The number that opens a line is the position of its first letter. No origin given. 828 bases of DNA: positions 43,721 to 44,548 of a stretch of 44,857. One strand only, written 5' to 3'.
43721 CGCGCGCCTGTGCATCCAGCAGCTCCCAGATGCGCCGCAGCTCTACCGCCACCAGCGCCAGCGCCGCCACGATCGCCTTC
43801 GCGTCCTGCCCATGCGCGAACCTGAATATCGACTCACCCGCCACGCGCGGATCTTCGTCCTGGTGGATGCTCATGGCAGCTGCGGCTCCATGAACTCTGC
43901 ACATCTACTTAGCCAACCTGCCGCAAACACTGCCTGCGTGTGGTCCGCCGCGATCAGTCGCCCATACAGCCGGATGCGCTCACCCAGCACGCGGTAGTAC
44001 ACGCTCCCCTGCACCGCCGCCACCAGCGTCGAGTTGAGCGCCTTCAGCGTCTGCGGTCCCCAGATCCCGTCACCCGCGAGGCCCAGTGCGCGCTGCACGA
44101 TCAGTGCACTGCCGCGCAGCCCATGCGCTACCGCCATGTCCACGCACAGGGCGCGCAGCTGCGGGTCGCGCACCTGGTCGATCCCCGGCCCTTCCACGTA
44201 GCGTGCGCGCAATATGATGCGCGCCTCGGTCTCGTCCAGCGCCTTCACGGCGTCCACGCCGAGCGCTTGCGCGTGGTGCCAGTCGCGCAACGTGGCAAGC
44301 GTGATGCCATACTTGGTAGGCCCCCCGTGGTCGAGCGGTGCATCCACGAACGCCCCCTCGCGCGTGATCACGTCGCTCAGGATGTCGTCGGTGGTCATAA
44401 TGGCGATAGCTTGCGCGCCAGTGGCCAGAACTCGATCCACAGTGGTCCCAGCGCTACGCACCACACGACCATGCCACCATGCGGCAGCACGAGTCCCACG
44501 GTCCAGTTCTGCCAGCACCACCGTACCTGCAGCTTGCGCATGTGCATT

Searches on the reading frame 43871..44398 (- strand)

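Call 52: search_protein_families(library=pfam, proteins=[window:43871-44398:-], max_evalue=0.01)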
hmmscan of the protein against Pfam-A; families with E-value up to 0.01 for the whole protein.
window:43871-44398:- (175 aa): 3 families
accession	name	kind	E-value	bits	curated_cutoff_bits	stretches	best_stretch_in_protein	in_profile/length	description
PF05838.17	Glyco_hydro_108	-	3.5e-18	66.4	21.2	1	9-93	3-85/85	Glycosyl hydrolase 108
PF09374.15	PG_binding_3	-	1.8e-09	38.1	24.6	1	99-165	4-74/76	Predicted Peptidoglycan domain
PF01471.23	PG_binding_1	-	0.0031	18.1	23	1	102-121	38-57/57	Putative peptidoglycan binding domain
